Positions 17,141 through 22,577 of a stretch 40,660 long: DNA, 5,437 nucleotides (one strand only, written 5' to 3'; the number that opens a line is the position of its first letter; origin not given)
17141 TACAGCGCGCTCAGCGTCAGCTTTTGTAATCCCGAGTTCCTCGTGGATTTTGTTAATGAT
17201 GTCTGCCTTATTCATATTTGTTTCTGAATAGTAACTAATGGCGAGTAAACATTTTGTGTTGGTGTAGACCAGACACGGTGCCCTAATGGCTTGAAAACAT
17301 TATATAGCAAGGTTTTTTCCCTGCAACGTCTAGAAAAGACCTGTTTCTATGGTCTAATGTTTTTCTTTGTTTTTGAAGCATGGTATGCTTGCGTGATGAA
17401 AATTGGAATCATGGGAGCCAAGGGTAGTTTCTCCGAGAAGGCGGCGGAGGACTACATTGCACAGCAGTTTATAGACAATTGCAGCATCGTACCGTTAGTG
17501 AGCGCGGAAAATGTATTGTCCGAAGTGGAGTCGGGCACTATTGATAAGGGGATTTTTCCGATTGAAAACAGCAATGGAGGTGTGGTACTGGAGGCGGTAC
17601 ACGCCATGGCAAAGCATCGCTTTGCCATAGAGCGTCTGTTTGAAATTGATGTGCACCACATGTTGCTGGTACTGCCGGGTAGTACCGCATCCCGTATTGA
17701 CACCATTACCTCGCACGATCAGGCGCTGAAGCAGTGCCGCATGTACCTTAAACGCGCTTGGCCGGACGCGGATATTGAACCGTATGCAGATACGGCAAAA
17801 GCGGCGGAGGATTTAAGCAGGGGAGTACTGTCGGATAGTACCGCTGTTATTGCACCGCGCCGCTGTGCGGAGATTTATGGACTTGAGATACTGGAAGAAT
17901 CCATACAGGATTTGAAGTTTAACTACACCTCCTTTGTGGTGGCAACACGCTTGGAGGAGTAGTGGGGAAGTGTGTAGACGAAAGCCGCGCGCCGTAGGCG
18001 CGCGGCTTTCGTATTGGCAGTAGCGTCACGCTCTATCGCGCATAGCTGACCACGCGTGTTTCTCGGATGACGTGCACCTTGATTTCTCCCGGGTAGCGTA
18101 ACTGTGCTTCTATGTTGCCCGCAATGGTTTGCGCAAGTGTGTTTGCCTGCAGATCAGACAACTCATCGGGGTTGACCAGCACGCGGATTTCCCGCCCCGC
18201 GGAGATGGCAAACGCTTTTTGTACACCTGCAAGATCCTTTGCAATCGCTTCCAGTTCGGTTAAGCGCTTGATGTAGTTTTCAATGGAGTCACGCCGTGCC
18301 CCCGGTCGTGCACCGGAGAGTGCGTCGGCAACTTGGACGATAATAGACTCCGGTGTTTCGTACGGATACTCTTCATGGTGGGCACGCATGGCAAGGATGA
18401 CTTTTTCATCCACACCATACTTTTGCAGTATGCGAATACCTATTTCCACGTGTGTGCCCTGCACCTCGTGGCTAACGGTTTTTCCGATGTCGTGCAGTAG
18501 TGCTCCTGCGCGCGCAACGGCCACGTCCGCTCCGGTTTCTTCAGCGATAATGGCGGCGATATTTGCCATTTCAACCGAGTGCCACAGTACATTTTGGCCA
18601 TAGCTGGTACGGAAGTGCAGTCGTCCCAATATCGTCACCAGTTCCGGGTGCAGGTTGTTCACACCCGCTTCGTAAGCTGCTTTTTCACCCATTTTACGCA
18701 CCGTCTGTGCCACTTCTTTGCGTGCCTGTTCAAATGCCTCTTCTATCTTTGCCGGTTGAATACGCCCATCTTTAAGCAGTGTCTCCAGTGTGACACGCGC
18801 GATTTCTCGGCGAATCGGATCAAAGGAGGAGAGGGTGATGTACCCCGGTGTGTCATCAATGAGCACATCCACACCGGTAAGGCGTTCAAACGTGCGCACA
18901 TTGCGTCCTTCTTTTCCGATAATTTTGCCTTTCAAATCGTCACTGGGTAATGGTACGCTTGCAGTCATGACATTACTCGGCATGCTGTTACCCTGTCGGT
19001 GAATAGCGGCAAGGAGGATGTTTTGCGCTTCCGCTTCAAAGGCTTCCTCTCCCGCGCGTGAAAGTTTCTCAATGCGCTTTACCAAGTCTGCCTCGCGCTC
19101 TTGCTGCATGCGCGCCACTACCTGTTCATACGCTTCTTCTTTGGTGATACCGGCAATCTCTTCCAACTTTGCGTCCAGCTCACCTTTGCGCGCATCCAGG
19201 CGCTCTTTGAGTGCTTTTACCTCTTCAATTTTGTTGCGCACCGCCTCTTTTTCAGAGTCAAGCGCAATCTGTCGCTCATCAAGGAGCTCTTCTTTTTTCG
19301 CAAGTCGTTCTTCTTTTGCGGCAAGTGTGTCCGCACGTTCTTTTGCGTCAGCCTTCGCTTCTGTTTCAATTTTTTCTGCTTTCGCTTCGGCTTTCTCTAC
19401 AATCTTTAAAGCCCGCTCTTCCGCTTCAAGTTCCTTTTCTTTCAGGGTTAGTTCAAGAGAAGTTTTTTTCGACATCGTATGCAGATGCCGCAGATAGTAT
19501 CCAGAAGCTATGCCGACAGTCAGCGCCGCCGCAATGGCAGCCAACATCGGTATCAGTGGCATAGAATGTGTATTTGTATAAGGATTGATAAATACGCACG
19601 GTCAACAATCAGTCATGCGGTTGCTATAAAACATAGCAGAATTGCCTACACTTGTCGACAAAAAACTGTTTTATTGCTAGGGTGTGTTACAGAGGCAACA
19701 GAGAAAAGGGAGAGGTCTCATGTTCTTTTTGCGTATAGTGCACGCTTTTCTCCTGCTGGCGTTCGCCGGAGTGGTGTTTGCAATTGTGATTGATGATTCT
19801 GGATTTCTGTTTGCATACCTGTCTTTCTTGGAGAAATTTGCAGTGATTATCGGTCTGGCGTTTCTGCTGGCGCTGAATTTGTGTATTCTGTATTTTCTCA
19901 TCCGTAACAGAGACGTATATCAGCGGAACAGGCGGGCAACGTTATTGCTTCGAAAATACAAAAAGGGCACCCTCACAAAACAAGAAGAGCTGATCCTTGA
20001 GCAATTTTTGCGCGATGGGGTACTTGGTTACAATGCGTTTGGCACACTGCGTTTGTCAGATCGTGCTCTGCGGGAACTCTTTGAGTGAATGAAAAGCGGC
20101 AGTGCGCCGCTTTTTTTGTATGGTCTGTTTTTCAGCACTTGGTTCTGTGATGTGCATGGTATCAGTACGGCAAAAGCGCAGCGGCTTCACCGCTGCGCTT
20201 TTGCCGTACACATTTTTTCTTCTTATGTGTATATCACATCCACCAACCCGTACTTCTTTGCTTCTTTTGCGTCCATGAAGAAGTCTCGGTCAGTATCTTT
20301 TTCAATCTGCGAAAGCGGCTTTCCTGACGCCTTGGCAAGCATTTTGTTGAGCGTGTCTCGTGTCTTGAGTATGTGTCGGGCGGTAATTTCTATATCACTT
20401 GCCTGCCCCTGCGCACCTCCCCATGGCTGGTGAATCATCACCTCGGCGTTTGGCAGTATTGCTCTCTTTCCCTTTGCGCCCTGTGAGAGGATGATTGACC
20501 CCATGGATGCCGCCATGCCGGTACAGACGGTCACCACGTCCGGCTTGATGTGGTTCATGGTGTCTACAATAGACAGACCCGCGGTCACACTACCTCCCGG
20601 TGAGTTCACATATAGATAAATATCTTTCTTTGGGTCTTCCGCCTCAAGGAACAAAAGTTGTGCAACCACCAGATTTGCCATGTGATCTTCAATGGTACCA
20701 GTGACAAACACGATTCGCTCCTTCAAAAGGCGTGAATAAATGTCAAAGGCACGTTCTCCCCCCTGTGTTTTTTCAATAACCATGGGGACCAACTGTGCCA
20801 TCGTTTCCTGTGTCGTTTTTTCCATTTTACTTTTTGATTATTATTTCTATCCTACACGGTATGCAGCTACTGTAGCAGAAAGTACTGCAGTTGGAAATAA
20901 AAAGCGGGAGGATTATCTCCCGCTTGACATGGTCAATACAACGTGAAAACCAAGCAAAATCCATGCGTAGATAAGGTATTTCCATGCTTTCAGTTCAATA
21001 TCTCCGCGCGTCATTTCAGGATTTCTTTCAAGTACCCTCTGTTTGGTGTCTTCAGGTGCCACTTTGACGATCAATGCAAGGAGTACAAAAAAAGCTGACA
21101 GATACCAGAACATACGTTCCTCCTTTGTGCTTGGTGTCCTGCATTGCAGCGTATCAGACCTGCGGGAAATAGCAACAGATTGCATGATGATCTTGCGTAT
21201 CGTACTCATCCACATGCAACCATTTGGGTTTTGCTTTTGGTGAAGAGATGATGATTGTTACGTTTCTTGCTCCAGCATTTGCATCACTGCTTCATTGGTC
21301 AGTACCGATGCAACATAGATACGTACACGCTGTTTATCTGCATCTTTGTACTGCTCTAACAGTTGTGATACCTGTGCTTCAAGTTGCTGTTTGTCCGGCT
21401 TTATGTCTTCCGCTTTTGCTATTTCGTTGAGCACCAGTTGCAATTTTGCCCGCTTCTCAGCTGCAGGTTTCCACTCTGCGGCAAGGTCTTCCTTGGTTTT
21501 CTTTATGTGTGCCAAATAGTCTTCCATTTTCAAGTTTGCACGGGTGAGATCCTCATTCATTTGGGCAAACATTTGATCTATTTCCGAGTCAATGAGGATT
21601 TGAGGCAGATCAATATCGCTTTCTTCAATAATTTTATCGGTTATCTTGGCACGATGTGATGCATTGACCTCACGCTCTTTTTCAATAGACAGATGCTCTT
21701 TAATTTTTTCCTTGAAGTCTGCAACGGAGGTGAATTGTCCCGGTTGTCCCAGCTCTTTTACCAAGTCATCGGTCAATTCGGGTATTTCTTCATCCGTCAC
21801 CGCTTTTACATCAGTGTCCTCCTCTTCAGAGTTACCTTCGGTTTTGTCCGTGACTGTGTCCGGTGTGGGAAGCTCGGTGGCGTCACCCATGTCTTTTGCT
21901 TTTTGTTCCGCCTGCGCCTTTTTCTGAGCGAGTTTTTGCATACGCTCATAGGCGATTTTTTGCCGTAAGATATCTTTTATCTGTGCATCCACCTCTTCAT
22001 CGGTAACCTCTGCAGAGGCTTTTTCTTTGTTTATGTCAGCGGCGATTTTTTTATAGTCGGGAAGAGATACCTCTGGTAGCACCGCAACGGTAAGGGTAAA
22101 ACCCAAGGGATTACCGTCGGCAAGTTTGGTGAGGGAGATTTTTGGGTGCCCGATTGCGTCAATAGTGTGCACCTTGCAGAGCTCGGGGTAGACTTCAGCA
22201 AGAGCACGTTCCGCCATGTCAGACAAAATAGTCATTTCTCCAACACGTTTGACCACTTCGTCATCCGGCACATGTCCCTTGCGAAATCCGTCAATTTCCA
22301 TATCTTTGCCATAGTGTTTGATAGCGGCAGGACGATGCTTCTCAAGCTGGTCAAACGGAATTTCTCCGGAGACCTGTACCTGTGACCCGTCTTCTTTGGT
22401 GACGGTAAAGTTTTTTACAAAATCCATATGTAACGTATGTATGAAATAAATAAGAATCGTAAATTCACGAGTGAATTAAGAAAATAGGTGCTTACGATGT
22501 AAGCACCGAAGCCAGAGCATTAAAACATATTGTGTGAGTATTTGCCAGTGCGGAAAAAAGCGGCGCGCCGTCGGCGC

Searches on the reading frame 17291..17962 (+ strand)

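Call 16: search_protein_families(library=pfam, proteins=[window:17291-17962:+])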
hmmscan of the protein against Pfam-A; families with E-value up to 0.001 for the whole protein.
window:17291-17962:+ (223 aa): 1 family
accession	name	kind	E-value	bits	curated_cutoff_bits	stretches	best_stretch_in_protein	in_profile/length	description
PF00800.23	PDT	-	3.4e-47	161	25.2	1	38-219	1-177/181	Prephenate dehydratase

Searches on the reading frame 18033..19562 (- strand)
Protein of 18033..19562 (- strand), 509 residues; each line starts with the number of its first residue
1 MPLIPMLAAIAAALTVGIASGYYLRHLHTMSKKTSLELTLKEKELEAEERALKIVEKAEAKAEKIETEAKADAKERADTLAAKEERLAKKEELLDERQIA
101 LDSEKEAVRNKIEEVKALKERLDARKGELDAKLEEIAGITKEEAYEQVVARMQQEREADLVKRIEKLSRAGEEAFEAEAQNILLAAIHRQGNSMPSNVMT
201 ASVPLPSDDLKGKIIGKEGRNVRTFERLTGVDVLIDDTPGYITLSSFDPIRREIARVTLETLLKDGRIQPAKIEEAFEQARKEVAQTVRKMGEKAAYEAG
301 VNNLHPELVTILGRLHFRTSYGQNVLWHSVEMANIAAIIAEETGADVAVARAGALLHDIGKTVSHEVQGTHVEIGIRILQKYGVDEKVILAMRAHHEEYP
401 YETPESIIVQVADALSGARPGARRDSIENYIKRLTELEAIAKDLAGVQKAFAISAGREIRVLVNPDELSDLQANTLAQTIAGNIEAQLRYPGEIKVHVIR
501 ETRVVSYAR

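Call 16: search_protein_families(library=pfam, proteins=[window:18033-19562:-])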
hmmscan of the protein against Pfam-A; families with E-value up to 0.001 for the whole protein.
window:18033-19562:- (509 aa): 5 families
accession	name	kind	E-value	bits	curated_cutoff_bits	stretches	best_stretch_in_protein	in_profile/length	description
PF01966.28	HD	-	8e-20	71.7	22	1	328-416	4-114/116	HD domain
PF12072.13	RNase_Y_N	-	1.6e-12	47.7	32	1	7-189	3-196/201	RNase Y N-terminal region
PF00013.35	KH_1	-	1.2e-05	25.4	21.5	1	203-256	4-61/66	KH domain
PF08668.18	HDOD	-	1.3e-05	25.2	22.9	1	327-383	97-154/196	HDOD domain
PF21007.2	FBF1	-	8.9e-05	21.6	45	1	39-181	297-433/524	Fas-binding factor 1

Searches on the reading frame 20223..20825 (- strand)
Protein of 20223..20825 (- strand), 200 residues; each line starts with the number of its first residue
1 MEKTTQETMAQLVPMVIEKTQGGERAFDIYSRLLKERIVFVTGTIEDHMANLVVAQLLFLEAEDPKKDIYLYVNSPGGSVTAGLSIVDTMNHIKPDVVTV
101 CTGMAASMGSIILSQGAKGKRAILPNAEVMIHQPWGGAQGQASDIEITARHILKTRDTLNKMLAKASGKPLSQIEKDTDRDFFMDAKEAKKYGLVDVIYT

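Call 16: search_protein_families(library=pfam, proteins=[window:20223-20825:-])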
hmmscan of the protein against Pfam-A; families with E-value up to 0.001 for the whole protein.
window:20223-20825:- (200 aa): 1 family
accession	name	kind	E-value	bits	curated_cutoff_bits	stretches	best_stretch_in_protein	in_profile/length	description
PF00574.28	CLP_protease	-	9.6e-83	277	20.2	1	22-199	2-179/182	Clp protease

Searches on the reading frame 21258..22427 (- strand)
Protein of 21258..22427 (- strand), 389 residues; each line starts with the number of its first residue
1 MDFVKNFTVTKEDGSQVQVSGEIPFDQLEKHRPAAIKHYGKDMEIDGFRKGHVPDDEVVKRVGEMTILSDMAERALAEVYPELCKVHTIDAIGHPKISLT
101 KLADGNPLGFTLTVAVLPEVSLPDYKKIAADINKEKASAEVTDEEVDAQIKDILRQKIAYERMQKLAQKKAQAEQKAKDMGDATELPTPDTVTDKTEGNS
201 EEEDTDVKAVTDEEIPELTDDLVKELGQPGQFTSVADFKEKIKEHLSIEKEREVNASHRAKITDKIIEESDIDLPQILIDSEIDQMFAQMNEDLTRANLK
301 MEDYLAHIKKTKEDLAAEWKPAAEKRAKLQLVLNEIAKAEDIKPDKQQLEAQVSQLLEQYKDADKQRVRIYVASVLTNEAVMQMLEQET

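Call 16: search_protein_families(library=pfam, proteins=[window:21258-22427:-])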
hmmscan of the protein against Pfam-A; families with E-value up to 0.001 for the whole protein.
window:21258-22427:- (389 aa): 2 families
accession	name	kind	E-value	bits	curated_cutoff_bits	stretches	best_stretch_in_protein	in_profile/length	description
PF05697.18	Trigger_N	-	3.2e-32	112.2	22.2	1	6-152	2-143/144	Bacterial trigger factor protein (TF)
PF05698.19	Trigger_C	-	3.7e-27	95.8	22.7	1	234-371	1-137/162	Bacterial trigger factor protein (TF) C-terminus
